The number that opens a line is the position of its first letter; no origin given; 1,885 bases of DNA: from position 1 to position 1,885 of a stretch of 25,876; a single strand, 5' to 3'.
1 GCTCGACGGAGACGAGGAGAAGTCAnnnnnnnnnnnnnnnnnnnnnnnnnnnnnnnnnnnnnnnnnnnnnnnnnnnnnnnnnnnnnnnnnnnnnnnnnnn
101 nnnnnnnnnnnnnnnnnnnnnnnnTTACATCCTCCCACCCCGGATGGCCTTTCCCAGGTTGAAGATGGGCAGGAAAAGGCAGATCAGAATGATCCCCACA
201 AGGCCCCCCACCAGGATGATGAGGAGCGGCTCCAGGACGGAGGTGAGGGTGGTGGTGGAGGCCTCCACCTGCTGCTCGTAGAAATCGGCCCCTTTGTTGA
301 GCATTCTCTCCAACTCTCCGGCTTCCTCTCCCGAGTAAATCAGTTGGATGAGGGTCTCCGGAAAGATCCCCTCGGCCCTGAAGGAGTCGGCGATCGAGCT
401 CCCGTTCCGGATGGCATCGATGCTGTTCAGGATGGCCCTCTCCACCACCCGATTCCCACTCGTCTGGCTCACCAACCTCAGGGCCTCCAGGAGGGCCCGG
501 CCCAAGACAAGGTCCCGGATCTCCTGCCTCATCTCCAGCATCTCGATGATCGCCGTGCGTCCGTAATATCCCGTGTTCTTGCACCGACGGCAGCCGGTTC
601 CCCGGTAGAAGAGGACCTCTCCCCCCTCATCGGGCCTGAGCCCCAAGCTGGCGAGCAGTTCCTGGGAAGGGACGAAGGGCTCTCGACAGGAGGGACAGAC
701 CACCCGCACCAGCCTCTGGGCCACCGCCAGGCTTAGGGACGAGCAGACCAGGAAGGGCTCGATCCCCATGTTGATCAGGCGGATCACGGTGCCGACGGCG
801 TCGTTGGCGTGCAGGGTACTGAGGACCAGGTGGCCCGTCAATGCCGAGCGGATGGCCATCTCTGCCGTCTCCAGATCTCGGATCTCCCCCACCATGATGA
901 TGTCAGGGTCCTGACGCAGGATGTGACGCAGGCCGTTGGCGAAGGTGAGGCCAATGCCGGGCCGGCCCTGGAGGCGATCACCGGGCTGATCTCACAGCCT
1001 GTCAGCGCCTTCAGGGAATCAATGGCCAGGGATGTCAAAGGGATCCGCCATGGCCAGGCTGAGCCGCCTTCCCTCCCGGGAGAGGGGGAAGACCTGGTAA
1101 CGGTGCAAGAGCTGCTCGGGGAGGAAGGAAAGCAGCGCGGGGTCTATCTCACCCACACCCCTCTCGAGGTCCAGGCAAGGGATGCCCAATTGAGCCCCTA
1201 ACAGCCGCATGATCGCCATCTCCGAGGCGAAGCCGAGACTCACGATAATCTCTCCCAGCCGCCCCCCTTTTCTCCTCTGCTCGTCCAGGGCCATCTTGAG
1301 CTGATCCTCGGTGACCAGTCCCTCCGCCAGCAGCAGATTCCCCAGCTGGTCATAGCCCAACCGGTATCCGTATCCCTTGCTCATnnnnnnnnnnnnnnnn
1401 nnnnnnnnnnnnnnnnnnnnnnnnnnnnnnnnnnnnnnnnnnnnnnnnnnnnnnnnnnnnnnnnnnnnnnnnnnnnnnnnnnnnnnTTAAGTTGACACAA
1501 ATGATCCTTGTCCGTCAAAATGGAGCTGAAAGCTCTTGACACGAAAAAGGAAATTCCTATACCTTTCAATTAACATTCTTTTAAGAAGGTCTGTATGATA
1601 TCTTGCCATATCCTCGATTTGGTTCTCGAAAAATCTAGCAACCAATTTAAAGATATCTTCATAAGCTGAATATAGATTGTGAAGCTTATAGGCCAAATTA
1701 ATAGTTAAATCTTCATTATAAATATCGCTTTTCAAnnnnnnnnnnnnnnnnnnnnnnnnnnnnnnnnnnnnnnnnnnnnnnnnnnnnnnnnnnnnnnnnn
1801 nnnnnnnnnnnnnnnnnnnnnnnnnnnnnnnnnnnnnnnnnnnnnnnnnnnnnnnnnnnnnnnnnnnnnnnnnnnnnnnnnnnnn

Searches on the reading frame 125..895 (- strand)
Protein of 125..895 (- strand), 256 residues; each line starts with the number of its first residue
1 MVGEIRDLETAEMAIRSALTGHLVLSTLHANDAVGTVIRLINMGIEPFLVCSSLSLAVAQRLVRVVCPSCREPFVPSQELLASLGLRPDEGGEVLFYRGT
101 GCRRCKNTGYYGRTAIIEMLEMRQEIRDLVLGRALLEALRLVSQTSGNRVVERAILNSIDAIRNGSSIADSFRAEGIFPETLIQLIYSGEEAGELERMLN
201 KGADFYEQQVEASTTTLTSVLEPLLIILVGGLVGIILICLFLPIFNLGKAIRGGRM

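Call 5: search_protein_families(library=pfam, proteins=[window:125-895:-], max_evalue=1)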
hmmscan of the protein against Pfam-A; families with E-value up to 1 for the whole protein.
window:125-895:- (256 aa): 3 families
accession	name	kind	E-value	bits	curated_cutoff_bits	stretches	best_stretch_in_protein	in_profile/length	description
PF00437.27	T2SSE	-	2.2e-42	145.5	24.9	1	1-154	216-354/370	Type II/IV secretion system protein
PF00482.28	T2SSF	-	9.1e-23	81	25.2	1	132-243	12-125/125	Type II secretion system (T2SS), protein F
PF12172.15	zf-ChsH2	-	0.19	12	23.2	0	60-76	7-23/37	ChsH2, rubredoxin-like zinc ribbon domain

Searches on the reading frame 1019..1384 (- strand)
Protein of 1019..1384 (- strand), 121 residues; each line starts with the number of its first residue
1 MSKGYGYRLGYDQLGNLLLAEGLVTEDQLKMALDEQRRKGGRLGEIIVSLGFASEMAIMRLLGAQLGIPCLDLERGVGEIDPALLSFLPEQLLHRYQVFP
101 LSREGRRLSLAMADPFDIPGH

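Call 5: search_protein_families(library=pfam, proteins=[window:1019-1384:-], max_evalue=1)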
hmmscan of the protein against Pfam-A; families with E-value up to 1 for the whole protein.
window:1019-1384:- (121 aa): 1 family
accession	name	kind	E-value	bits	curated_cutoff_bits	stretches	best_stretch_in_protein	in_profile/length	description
PF05157.20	MshEN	-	7.5e-11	42.3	23.1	1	66-118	1-51/90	MshEN domain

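Call 31: find_encoding_contigs(protein=window:1019-1384:-, flank=5000, max_places=8)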
Protein window:1019-1384:- (121 aa): 2 contigs read that carry it; 2 places shown.
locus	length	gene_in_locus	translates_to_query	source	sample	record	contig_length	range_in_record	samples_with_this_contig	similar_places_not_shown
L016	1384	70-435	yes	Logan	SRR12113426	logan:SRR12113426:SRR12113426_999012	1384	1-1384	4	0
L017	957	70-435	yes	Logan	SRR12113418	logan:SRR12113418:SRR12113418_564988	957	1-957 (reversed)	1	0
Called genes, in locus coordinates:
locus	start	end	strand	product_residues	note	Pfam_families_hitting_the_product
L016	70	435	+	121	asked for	PF05157:MshEN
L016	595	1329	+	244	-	PF00437:T2SSE, PF00482:T2SSF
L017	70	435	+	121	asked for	PF05157:MshEN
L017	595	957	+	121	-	?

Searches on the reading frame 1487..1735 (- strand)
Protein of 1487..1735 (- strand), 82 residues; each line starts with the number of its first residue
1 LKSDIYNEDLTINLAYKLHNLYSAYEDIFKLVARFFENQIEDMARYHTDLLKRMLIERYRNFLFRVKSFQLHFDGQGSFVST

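Call 5: search_protein_families(library=pfam, proteins=[window:1490-1735:-], max_evalue=1)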
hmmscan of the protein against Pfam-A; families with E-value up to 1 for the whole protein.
seq(82 aa): 1 family
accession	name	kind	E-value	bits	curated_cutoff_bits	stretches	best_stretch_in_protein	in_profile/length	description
PF20797.2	HepT-like_2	-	8e-08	32.8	27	1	14-57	2-45/110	HepT-like protein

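Call 6: search_protein_families(library=ncbifam, proteins=[window:1490-1735:-], max_evalue=1)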
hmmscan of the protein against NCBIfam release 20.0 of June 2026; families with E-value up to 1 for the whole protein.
seq(82 aa): 2 families
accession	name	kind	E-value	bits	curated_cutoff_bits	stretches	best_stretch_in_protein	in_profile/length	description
NF002009.0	PRK00810.1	equivalog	0.03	14.3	117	1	14-54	10-47/117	nitrogenase stabilizing/protective protein NifW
TIGR04236.1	seadorna_VP2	equivalog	0.059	11.4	125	1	23-75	489-542/953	seadornavirus VP2 protein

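Call 11: find_homologous_proteins(query=window:1490-1735:-, max_evalue=0.01)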
Query seq(82 aa) (82 aa): 9 proteins with E <= 0.01 among 9 candidates.
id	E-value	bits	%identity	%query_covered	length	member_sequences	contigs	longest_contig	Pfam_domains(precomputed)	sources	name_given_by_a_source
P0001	4.6e-22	95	70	87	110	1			PF20797.3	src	-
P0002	1.5e-21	94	82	70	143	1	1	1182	PF20797.3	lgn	-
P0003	7.1e-19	85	63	87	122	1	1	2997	PF20797.3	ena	-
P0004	6.2e-18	82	67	79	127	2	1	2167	PF20797.3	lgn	-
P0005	2.0e-17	81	64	87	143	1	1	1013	PF20797.3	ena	-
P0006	3.0e-17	80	68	70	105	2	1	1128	PF20797.3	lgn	-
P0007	9.9e-17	78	63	87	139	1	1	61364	PF20797.3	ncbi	-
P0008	6.6e-16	76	62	84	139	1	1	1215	PF20797.3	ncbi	-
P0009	2.1e-15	74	58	90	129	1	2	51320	PF20797.3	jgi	jgi:hypothetical protein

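Call 14: find_encoding_contigs(protein=P0007, flank=6000, max_places=4)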
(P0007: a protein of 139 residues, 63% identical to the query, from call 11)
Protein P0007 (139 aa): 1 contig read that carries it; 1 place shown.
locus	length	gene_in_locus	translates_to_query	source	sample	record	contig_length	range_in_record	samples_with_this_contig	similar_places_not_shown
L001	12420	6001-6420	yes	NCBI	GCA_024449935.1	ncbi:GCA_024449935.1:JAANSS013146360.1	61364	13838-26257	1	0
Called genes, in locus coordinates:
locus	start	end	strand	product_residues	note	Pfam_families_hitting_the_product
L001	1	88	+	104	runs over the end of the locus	PF05015:HigB-like_toxin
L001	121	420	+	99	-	PF01381:HTH_3, PF12844:HTH_19 (weak)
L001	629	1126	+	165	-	PF00929:RNase_T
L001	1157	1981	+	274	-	PF01261:AP_endonuc_2 (weak)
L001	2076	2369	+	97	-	PF01713:Smr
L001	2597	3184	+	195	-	PF12802:MarR_2 (weak), PF01047:MarR (weak), PF13412:HTH_24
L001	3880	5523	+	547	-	PF01408:GFO_IDH_MocA, PF02894:GFO_IDH_MocA_C (weak), PF22725:GFO_IDH_MocA_C3, PF25084:LbH_EIF2B, PF00132:Hexapep, PF14602:Hexapep_2 (faint), PF25087:GMPPB_C (weak), PF00132:Hexapep (weak)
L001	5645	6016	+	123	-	PF18765:Polbeta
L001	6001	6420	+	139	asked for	PF20797:HepT-like_2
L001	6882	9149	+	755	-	PF13439:Glyco_transf_4, PF00534:Glycos_transf_1, PF13692:Glyco_trans_1_4, PF13439:Glyco_transf_4, PF20706:GT4-conflict, PF00534:Glycos_transf_1, PF13524:Glyco_trans_1_2 (weak), PF13692:Glyco_trans_1_4, +1 more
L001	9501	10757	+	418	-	PF02706:Wzz, PF13807:GNVR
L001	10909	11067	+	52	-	-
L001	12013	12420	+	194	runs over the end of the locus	PF13580:SIS_2, PF01380:SIS (faint)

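Call 15: find_encoding_contigs(protein=P0009, flank=6000, max_places=4)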
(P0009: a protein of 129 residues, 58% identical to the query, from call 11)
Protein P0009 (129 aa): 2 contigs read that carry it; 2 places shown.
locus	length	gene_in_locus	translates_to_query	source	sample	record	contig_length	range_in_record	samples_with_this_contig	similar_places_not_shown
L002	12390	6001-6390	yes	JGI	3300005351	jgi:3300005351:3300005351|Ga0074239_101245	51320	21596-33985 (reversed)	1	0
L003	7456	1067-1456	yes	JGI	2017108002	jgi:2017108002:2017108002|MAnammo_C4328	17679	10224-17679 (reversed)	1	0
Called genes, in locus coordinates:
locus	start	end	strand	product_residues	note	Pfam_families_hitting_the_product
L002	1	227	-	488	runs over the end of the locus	PF01487:DHquinase_I, PF08501:Shikimate_dh_N, PF01488:Shikimate_DH, PF18317:SDH_C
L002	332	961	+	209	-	PF00881:Nitroreductase, PF14512:TM1586_NiRdase (weak)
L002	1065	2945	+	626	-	PF13231:PMT_2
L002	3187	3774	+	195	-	PF12802:MarR_2 (weak), PF01047:MarR (weak), PF13412:HTH_24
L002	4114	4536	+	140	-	PF01909:NTP_transf_2, PF18765:Polbeta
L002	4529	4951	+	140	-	PF01934:HepT-like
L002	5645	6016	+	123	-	PF18765:Polbeta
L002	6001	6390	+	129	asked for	PF20797:HepT-like_2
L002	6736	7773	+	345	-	PF01073:3Beta_HSD, PF01370:Epimerase, PF02719:Polysacc_synt_2, PF04321:RmlD_sub_bind, PF05368:NmrA, PF07993:NAD_binding_4 (weak), PF13460:NAD_binding_10 (weak), PF16363:GDP_Man_Dehyd, +1 more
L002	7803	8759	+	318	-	PF01370:Epimerase, PF02719:Polysacc_synt_2, PF04321:RmlD_sub_bind, PF16363:GDP_Man_Dehyd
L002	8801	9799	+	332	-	PF00106:adh_short, PF01073:3Beta_HSD, PF01370:Epimerase, PF02719:Polysacc_synt_2, PF04321:RmlD_sub_bind, PF05368:NmrA, PF07993:NAD_binding_4, PF16363:GDP_Man_Dehyd, +1 more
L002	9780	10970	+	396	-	PF01041:DegT_DnrJ_EryC1, PF00155:Aminotran_1_2 (weak)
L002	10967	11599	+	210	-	PF17836:PglD_N, PF25087:GMPPB_C (weak), PF25084:LbH_EIF2B (weak), PF00132:Hexapep, PF14602:Hexapep_2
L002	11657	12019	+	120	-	PF01909:NTP_transf_2, PF18765:Polbeta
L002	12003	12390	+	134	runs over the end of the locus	PF05168:HEPN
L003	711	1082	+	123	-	PF18765:Polbeta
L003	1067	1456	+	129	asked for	PF20797:HepT-like_2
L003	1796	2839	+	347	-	PF01073:3Beta_HSD, PF01370:Epimerase, PF02719:Polysacc_synt_2, PF04321:RmlD_sub_bind, PF05368:NmrA, PF07993:NAD_binding_4 (weak), PF16363:GDP_Man_Dehyd, PF13460:NAD_binding_10 (weak), +1 more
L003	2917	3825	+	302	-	PF01370:Epimerase, PF04321:RmlD_sub_bind, PF02719:Polysacc_synt_2, PF16363:GDP_Man_Dehyd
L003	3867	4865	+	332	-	PF00106:adh_short, PF01073:3Beta_HSD, PF01370:Epimerase, PF02719:Polysacc_synt_2, PF04321:RmlD_sub_bind, PF05368:NmrA, PF07993:NAD_binding_4, PF16363:GDP_Man_Dehyd, +1 more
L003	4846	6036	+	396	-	PF01041:DegT_DnrJ_EryC1, PF00155:Aminotran_1_2 (weak)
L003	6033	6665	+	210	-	PF17836:PglD_N, PF25087:GMPPB_C (weak), PF25084:LbH_EIF2B (weak), PF00132:Hexapep, PF14602:Hexapep_2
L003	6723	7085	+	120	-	PF01909:NTP_transf_2, PF18765:Polbeta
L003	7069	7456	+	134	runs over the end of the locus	PF05168:HEPN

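Call 26: find_encoding_contigs(protein=P0002, flank=3000, max_places=4)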
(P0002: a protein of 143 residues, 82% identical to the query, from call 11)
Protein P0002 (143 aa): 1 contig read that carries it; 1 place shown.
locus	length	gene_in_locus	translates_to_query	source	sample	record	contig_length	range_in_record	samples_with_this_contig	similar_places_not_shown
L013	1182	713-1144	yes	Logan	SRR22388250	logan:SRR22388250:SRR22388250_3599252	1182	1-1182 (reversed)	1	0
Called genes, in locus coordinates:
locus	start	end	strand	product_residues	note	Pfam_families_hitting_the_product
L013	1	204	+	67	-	?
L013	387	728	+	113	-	PF18765:Polbeta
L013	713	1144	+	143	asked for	PF20797:HepT-like_2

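Call 27: find_encoding_contigs(protein=P0004, flank=3000, max_places=4)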
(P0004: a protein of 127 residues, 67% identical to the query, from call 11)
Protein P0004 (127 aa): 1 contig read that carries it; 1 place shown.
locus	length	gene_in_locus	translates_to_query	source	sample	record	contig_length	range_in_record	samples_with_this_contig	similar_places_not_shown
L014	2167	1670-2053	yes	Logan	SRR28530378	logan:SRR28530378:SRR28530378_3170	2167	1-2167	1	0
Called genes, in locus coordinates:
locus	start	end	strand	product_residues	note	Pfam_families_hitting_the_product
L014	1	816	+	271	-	?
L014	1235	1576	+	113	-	PF18765:Polbeta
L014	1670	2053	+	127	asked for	PF20797:HepT-like_2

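Call 28: find_encoding_contigs(protein=P0003, flank=3000, max_places=4)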
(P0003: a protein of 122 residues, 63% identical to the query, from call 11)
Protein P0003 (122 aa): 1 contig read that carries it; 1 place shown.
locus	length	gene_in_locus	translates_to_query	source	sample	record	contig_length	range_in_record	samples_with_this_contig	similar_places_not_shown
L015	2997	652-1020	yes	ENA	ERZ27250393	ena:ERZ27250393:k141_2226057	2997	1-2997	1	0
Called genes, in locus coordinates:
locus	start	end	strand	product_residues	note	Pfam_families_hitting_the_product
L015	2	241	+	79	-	?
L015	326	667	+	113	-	PF18765:Polbeta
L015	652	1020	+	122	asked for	PF20797:HepT-like_2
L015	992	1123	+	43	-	-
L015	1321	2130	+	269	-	PF01061:ABC2_membrane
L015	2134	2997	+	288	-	?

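Call 30: find_encoding_contigs(protein=window:1487-1735:-, flank=5000, max_places=8)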
Protein window:1487-1735:- (82 aa): no gene with exactly this product is on record in the collection.

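Call 44: search_solved_structures(query=P0002, max_evalue=1)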
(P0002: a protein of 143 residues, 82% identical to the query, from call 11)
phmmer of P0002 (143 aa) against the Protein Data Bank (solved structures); distinct sequences matched with E-value up to 1: 3.
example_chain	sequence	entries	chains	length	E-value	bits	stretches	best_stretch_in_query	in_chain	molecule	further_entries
4eue_A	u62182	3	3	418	0.17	15.5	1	71-133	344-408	Putative reductase CA_C0462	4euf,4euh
9fqr_I4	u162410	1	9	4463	0.38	14.4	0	61-118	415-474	Dynein axonemal heavy chain 17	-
1wxp_A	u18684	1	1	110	0.48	14.1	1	3-60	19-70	THO complex subunit 1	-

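Call 54: predict_structure(alignment_id=A4)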
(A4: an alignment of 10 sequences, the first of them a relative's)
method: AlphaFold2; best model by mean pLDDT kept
length: 143 residues; sequences in the alignment: 10
mean_pLDDT: 78.7   pTM: 0.49
mean pLDDT of the five models: 78.7, 78.4, 72.9, 66.1, 62.3
residues with pLDDT >= 90: 53; 70-90: 50; 50-70: 38; < 50: 2
segments of 3 or more residues with pLDDT < 50: none
pLDDT, mean of each block of 10 residues (from residue 1): 86 93 93 92 93 91 88 81 68 54 58 66 74 72 54
secondary structure, 60 per line:
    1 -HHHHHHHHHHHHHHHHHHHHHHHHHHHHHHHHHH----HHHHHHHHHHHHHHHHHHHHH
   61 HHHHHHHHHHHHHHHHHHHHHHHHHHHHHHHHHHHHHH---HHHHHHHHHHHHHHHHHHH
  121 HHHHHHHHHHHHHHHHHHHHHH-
elements in order: H2-35 H40-98 H102-142

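Call 56: fold_search(model_id=the predicted structure, library=pdb)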
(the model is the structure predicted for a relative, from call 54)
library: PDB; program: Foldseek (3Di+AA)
matches with E <= 10: 421; with E <= 0.001: 0
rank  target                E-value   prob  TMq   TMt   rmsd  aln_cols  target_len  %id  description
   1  6msr_A                8.9e-02  1.00  0.48  0.87   1.5        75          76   24  Crystal structure of pRO-2.5 (released 2019-05-08)
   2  6msq_B                1.1e-01  1.00  0.47  0.84   1.5        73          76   25  Crystal structure of pRO-2.3 (released 2019-05-08)
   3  5j0i                  1.4e-01  1.00  0.44  0.83   1.5        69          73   22  De novo design of protein homo-oligomers with modular hydrogen bond network-mediated specificity (released 2016-05-25)
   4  6msq_A                1.6e-01  1.00  0.45  0.83   1.1        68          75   26  Crystal structure of pRO-2.3 (released 2019-05-08)
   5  5j0j_C                3.1e-01  1.00  0.43  0.85   1.0        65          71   15  De novo design of protein homo-oligomers with modular hydrogen bond network-mediated specificity (released 2016-05-25)
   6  9drl_B                3.1e-01  1.00  0.43  0.16   1.2        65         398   25  Cryo-EM structure of the T33-549 tetrahedral cage (released 2025-08-06)
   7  5j0j_A                5.0e-01  0.99  0.42  0.84   1.1        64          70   14  De novo design of protein homo-oligomers with modular hydrogen bond network-mediated specificity (released 2016-05-25)
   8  5j10_A                5.4e-01  0.98  0.42  0.81   1.7        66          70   23  De novo design of protein homo-oligomers with modular hydrogen bond network-mediated specificity (released 2016-05-25)
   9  6n9h                  5.7e-01  0.99  0.44  0.81   0.9        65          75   15  De novo designed homo-trimeric amantadine-binding protein (released 2019-12-18)
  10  4z9h_B                5.7e-01  0.35  0.28  0.26  25.2       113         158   17  Asp-Tar from E. coli (released 2016-07-20)
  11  6naf                  7.0e-01  0.99  0.44  0.82   0.9        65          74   15  De novo designed homo-trimeric amantadine-binding protein (released 2019-12-18)
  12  9ftm_H                7.0e-01  0.96  0.47  0.79   3.0        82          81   15  Asgard ESCRT-IIIB membrane-bound protofilament structure (released 2025-04-16)
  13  5j0h_A                7.5e-01  0.99  0.46  0.88   1.2        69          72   20  De novo design of protein homo-oligomers with modular hydrogen bond network-mediated specificity (released 2016-05-25)
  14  8fbk                  7.5e-01  0.99  0.43  0.29   1.0        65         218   17  Improving the secretion of designed protein assemblies through negative design of cryptic transmembrane domains (released 2023-03-22)
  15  7upq_B                7.5e-01  0.47  0.25  0.45   5.9        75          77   12  Crystal structure of designed heterotrimeric assembly DHT03_1arm_A21/B/C (released 2022-12-14)
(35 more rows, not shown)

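Call 57: search_solved_structures(query=A4, max_evalue=10, show_alignments=2)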
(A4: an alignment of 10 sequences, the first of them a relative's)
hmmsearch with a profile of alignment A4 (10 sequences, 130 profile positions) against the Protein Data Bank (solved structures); distinct sequences matched with E-value up to 10: 1.
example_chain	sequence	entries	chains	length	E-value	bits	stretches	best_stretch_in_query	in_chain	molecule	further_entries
8vvn_C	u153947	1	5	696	1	12.6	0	38-77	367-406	MotA/TolQ/ExbB proton channel domain-containing protein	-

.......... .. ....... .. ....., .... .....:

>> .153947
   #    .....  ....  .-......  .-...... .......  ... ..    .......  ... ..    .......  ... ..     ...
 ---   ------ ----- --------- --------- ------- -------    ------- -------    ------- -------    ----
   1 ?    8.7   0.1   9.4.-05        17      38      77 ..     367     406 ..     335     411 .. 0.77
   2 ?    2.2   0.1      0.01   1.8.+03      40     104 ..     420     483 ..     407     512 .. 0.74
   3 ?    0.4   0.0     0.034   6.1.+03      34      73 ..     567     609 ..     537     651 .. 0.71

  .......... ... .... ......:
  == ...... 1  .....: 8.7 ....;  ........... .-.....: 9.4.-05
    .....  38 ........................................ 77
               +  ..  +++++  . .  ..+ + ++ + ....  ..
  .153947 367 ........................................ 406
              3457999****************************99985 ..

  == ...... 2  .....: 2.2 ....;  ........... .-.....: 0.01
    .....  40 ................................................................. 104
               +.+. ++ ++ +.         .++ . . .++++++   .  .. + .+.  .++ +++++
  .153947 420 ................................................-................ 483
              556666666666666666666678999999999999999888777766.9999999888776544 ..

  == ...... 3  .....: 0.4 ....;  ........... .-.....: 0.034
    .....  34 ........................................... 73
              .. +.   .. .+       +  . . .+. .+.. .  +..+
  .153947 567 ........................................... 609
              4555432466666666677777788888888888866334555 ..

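Call 59: find_related_loci(query=A4, collection=viral_contigs, flank=2500)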
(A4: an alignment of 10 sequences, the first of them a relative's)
Query A4 (143 aa) in viral_contigs; peptide patterns used: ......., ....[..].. (x = any residue, [..] = any of these).
320 stretches matched a pattern, but none encodes a relative of the query by tblastn (E <= 1e-3).
